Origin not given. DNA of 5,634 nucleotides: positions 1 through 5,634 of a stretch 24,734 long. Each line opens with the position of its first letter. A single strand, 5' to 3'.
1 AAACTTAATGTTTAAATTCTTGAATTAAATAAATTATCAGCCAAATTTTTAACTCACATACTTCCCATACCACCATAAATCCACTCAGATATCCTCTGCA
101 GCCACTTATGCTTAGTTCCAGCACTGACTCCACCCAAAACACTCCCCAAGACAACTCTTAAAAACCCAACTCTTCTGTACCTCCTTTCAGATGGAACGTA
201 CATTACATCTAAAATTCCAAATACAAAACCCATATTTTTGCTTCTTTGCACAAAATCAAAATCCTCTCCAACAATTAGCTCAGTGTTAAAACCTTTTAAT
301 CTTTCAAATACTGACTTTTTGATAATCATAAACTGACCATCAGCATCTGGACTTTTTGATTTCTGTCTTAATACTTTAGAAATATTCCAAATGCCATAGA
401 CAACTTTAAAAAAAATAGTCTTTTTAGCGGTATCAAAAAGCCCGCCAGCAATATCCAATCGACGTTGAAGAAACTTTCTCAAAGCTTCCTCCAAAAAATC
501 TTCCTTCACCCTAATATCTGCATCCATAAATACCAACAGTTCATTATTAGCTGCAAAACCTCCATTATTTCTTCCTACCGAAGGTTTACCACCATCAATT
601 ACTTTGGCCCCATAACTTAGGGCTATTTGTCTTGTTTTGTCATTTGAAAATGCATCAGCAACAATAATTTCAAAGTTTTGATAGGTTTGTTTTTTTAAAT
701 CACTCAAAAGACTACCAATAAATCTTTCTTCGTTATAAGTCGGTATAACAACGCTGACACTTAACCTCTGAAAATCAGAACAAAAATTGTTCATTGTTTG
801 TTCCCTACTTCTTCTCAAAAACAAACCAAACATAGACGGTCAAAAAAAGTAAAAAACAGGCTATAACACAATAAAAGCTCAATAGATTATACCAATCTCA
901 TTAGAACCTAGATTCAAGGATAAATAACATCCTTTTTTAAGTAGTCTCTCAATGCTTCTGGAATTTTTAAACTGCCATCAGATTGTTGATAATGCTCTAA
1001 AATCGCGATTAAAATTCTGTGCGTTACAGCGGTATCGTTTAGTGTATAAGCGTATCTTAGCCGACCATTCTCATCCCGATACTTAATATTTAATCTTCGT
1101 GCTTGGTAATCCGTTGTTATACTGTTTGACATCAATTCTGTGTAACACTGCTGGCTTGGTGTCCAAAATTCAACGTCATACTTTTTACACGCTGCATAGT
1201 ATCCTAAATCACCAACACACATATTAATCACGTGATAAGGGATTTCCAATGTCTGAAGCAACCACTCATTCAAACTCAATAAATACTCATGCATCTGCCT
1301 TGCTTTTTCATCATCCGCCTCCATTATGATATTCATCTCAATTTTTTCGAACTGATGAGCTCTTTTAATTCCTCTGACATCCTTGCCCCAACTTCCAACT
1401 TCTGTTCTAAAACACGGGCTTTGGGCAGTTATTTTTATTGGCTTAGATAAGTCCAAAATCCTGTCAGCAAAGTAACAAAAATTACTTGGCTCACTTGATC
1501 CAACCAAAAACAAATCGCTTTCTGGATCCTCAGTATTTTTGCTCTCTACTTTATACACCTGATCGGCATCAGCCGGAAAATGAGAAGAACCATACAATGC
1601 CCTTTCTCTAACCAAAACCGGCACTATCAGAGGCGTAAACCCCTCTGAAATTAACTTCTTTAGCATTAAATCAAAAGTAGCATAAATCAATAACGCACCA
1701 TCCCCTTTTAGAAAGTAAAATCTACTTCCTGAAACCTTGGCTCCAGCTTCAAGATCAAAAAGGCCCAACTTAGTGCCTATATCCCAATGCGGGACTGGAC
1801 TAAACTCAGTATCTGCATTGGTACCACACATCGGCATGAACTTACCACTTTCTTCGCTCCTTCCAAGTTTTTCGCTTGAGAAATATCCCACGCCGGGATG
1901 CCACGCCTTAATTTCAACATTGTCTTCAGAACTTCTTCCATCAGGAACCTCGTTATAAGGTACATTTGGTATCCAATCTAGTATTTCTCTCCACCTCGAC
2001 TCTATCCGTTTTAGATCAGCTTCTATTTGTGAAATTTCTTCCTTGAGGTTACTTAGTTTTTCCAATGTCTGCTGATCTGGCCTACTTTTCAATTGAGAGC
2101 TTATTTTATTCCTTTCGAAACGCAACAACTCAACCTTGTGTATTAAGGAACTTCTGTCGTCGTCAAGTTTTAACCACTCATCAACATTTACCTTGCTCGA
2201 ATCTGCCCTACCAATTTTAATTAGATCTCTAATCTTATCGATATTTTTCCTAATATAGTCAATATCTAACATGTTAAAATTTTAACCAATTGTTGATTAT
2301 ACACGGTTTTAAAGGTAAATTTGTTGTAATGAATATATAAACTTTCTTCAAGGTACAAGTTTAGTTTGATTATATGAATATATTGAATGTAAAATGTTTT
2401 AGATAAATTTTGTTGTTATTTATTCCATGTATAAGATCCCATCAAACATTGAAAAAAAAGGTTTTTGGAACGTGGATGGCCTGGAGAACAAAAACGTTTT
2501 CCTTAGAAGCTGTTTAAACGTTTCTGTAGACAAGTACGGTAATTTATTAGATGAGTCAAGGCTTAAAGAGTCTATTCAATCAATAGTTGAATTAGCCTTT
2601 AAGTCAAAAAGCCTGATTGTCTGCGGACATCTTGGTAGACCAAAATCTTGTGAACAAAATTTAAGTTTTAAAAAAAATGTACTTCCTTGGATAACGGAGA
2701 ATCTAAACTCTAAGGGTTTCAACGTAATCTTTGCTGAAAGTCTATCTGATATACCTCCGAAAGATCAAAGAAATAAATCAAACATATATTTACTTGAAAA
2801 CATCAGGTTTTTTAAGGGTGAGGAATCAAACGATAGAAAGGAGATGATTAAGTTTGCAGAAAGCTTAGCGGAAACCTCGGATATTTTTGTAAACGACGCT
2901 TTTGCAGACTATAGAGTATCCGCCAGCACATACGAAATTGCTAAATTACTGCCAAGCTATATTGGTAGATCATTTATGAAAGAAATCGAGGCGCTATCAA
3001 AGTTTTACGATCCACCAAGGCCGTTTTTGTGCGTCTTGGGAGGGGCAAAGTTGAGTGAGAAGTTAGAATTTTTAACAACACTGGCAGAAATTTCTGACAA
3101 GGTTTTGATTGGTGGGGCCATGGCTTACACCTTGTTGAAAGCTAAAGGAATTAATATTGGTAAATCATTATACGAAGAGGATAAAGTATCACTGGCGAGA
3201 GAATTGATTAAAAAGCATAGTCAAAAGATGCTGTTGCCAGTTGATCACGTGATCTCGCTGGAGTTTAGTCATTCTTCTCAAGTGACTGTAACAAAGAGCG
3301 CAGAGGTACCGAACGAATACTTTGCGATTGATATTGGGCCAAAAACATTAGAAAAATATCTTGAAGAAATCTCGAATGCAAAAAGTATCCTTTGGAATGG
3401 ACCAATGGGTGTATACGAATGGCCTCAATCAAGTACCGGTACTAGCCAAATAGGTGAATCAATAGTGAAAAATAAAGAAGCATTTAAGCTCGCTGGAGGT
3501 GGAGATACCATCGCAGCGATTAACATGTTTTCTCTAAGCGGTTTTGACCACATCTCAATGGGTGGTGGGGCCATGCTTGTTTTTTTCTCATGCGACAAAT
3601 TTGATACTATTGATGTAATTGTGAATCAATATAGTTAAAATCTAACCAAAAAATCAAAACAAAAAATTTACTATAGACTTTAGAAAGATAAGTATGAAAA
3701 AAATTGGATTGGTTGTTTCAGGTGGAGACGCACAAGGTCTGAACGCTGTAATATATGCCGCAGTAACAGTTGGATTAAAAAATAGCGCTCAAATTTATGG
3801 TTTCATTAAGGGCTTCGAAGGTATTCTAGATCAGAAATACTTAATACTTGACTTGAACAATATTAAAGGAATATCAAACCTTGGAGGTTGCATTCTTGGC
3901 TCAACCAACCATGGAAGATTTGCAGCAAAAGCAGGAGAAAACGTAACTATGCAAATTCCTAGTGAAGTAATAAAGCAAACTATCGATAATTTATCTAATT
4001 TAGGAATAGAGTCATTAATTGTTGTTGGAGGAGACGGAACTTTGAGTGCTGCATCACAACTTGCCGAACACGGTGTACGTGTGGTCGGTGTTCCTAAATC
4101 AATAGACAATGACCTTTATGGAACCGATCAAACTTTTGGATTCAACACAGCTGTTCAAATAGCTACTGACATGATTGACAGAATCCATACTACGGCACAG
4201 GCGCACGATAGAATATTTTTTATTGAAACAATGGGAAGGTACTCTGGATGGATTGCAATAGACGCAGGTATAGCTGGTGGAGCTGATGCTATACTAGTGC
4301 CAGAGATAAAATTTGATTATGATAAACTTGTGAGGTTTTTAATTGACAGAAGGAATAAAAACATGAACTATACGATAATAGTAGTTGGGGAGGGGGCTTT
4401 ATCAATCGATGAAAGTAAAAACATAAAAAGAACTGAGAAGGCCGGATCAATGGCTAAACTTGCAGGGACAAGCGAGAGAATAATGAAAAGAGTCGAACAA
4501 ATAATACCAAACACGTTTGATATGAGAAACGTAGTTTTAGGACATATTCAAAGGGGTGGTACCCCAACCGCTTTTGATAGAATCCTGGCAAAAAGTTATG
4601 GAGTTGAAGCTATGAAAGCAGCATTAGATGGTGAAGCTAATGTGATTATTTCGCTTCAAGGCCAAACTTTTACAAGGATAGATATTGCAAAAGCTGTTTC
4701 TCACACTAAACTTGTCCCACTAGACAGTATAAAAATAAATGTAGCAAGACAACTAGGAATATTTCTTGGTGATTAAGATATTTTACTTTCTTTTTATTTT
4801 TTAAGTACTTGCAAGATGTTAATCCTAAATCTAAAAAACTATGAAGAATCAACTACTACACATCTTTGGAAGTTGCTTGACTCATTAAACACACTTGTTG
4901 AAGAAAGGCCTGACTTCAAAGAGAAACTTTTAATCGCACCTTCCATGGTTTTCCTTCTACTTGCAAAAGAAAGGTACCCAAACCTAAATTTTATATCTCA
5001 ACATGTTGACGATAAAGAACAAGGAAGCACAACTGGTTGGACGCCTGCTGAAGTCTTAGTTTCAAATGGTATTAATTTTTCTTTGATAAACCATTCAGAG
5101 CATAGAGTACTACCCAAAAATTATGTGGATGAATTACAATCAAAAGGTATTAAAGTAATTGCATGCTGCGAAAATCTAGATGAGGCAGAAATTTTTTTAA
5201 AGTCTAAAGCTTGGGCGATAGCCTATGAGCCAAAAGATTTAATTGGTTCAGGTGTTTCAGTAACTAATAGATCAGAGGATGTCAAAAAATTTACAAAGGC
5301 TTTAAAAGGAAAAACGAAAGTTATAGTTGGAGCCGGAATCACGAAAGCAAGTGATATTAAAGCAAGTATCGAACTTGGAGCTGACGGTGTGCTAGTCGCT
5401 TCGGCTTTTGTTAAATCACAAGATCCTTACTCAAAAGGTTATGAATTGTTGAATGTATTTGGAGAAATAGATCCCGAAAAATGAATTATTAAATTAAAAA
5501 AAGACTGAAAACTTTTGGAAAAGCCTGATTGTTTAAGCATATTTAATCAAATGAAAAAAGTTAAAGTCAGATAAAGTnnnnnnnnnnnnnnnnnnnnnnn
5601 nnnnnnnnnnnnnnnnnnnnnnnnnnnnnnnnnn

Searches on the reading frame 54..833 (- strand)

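Call 25: search_protein_families(library=pfam, proteins=[window:54-833:-], max_evalue=0.001)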
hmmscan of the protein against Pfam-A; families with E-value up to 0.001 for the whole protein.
window:54-833:- (259 aa): 5 families
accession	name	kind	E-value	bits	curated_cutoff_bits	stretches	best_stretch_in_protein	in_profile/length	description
PF00535.33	Glycos_transf_2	-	1.3e-26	94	23.3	1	27-179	1-167/168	Glycosyl transferase family 2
PF13641.12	Glyco_tranf_2_3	-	2.4e-11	44.5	27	1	26-203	3-199/230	Glycosyltransferase like family 2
PF10111.15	Glyco_tranf_2_2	-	8e-07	29.3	27.3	1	27-197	1-198/276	Glycosyltransferase like family 2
PF13632.12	Glyco_trans_2_3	-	1.2e-06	28.9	27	1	101-254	3-142/198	Glycosyl transferase family group 2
PF13506.12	Glyco_transf_21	-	7.6e-06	25.9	21.7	1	94-184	28-122/174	Glycosyl transferase family 21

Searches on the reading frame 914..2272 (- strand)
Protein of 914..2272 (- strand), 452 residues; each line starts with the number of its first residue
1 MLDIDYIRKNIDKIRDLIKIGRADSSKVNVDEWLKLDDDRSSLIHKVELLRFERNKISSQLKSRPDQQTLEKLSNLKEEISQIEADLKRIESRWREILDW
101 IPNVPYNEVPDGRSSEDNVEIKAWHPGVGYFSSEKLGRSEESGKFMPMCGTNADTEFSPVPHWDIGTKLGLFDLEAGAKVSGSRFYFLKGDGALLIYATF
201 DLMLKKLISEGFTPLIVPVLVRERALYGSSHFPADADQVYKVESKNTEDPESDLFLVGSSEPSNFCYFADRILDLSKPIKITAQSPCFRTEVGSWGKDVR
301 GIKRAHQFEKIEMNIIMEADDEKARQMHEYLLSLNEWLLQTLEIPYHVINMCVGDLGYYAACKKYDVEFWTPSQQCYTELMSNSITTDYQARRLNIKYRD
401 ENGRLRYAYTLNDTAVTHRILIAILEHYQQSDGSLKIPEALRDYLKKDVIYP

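Call 25: search_protein_families(library=pfam, proteins=[window:914-2272:-], max_evalue=0.001)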
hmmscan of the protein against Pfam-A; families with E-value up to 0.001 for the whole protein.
window:914-2272:- (452 aa): 2 families
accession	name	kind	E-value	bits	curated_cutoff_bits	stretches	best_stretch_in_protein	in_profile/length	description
PF00587.30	tRNA-synt_2b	-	4.1e-24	86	29.3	1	240-428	1-179/179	tRNA synthetase class II core domain (G, H, P, S and T)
PF02403.27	Seryl_tRNA_N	-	2.3e-17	63.6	28.2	1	1-105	1-108/108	Seryl-tRNA synthetase N-terminal domain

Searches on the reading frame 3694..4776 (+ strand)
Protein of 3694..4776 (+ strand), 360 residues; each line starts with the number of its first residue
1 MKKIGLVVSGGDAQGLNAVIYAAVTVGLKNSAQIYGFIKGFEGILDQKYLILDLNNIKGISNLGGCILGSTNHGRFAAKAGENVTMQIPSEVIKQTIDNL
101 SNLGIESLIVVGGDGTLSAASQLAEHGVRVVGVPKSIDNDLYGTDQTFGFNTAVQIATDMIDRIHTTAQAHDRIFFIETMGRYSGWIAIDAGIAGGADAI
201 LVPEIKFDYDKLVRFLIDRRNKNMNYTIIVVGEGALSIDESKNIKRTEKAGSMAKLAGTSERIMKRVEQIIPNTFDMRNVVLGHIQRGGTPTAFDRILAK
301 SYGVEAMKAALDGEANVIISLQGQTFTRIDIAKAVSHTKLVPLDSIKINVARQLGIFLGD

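Call 25: search_protein_families(library=pfam, proteins=[window:3694-4776:+], max_evalue=0.001)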
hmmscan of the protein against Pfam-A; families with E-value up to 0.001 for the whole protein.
window:3694-4776:+ (360 aa): 2 families
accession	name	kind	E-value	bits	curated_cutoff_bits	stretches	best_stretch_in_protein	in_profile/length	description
PF00365.25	PFK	-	2.6e-90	303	30.9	1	3-309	1-276/277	Phosphofructokinase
PF01513.26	NAD_kinase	-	7.6e-05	23.5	25.5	1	92-134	60-103/130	ATP-NAD kinase N-terminal domain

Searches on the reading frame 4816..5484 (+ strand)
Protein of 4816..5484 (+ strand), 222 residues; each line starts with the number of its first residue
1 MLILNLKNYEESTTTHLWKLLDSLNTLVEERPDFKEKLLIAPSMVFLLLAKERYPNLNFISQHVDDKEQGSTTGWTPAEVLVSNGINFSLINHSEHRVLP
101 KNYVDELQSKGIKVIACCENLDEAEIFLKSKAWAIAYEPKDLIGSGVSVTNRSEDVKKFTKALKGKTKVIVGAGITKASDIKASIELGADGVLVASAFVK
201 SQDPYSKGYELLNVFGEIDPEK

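Call 25: search_protein_families(library=pfam, proteins=[window:4816-5484:+], max_evalue=0.001)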
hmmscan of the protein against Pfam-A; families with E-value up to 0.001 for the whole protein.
window:4816-5484:+ (222 aa): 4 families
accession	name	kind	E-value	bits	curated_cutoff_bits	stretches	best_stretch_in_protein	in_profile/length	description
PF00121.24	TIM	-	6.9e-28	98.2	20.1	1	2-203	3-237/245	Triosephosphate isomerase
PF05690.20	ThiG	-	9.5e-09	35.4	23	1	142-205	154-214/247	Thiazole biosynthesis protein ThiG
PF00977.27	His_biosynth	-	0.00027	20.9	23.6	1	142-203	51-110/228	Histidine biosynthesis protein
PF17483.7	TbpB_C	-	0.00032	21.4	25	1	63-122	10-70/98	C-lobe handle domain of Tf-binding protein B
